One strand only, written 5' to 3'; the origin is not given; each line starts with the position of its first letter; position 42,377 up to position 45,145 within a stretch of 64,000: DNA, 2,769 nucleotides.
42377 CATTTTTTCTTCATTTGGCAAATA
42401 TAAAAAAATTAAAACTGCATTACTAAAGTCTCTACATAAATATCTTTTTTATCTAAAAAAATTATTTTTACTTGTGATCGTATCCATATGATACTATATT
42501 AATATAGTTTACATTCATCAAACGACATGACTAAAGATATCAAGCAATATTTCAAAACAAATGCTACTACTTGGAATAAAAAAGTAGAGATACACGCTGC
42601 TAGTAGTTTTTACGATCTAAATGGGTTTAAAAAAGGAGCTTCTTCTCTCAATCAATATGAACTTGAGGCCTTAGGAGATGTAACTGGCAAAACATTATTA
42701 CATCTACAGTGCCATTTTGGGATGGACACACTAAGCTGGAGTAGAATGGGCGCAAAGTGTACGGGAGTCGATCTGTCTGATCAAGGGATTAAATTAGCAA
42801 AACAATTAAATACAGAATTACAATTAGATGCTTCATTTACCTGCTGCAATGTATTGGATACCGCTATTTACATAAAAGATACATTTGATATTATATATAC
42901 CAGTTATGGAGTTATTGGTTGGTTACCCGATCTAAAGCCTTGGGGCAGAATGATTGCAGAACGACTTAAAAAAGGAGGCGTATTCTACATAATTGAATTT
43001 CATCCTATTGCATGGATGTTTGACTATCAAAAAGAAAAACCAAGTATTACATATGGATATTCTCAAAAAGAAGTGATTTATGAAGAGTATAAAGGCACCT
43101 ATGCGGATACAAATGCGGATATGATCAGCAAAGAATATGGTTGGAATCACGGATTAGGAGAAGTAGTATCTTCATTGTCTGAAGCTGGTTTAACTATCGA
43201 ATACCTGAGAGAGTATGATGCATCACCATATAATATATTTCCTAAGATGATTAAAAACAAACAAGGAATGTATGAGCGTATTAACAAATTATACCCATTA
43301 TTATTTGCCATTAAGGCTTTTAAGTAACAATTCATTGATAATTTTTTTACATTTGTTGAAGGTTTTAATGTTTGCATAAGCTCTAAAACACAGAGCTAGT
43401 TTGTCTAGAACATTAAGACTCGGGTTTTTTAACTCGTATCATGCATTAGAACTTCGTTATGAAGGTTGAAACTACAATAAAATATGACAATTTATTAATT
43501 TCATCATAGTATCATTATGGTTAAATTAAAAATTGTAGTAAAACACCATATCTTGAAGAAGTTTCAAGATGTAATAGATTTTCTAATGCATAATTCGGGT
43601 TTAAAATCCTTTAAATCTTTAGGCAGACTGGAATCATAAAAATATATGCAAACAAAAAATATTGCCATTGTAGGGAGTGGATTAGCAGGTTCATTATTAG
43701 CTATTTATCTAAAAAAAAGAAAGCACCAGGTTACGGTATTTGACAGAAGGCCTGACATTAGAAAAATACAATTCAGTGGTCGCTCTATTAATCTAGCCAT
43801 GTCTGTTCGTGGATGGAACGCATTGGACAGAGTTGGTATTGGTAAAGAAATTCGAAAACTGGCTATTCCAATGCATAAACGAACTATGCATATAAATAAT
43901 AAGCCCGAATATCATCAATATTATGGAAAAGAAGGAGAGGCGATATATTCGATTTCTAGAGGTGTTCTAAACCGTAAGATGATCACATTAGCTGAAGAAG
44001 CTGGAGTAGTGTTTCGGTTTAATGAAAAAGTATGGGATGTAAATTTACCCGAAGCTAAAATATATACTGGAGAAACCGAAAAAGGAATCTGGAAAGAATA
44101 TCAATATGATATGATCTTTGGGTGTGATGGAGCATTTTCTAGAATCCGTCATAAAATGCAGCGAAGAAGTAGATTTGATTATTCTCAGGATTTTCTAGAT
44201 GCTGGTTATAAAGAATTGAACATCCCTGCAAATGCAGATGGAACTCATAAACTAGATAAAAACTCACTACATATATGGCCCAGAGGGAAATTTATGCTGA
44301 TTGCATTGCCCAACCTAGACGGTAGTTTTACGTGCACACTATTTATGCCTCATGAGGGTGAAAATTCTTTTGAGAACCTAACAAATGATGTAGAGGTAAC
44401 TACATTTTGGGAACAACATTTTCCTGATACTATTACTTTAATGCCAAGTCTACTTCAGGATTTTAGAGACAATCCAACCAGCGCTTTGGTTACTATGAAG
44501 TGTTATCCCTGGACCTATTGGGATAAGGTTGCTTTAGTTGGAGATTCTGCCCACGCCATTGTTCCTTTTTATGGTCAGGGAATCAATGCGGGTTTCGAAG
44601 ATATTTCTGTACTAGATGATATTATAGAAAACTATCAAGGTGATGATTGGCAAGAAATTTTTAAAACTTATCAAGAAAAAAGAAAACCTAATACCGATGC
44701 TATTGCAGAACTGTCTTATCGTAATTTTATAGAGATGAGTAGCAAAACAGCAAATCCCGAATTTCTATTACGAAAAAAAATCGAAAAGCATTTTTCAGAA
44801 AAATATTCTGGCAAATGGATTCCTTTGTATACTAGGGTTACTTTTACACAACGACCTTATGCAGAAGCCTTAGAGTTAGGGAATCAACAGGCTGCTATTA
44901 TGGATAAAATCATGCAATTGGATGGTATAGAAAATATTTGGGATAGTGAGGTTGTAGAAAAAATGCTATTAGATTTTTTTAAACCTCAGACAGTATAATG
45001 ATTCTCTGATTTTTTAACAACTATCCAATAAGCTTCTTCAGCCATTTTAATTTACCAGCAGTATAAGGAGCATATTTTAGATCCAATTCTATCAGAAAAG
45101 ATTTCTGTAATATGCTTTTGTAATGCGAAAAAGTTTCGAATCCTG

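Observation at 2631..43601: Family I: ~171-bp palindromic intergenic element in at least 4 copies, with a conserved central hairpin and no transposase nearby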

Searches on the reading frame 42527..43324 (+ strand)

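Call 94: search_protein_families(library=pfam, proteins=[window:42527-43324:+], max_evalue=0.00001)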
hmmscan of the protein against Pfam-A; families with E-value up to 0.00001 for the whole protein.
window:42527-43324:+ (266 aa): 4 families
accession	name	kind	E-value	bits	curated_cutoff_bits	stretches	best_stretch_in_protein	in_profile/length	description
PF08241.18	Methyltransf_11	-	7.2e-10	39.8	21.2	1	59-155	2-95/95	Methyltransferase domain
PF13649.12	Methyltransf_25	-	9.2e-09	36.3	27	1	58-151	2-97/97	Methyltransferase domain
PF08242.18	Methyltransf_12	-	5.4e-08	33.9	30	1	58-153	1-98/98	Methyltransferase domain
PF13847.12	Methyltransf_31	-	3.1e-06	27.4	27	1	65-159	15-113/145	Methyltransferase domain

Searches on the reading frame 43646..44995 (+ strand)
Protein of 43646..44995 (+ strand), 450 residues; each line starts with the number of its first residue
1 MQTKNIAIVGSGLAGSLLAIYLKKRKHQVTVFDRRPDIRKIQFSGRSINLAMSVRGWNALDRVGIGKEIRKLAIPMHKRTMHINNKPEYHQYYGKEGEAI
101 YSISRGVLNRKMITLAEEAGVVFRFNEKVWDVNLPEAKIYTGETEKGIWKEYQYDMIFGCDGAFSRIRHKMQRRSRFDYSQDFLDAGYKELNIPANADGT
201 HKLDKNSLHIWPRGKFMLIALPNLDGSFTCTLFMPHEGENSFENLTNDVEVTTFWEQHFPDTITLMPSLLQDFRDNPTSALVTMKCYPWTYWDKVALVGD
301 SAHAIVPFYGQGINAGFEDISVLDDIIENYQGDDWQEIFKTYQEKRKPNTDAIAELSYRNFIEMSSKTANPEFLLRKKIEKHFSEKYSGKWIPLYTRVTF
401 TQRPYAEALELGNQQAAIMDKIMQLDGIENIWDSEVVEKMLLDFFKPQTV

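Call 94: search_protein_families(library=pfam, proteins=[window:43646-44995:+], max_evalue=0.00001)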
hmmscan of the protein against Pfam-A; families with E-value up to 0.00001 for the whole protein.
window:43646-44995:+ (450 aa): 4 families
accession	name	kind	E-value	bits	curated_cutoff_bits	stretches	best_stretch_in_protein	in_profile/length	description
PF01494.25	FAD_binding_3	-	5.4e-22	78.9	22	1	6-354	4-346/349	FAD binding domain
PF01266.30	DAO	-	5e-08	33.3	27.9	0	6-47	2-42/353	FAD dependent oxidoreductase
PF13450.12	NAD_binding_8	-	1e-07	32.6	21.9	1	8-38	1-31/68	NAD(P)-binding Rossmann-like domain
PF00070.33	Pyr_redox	-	2.7e-06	28.2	22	0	5-39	1-35/82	Pyridine nucleotide-disulphide oxidoreductase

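Call 99: find_encoding_contigs(protein=window:43646-44995:+, flank=1500, max_places=8)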
Protein window:43646-44995:+ (450 aa): no gene with exactly this product is on record in the collection.
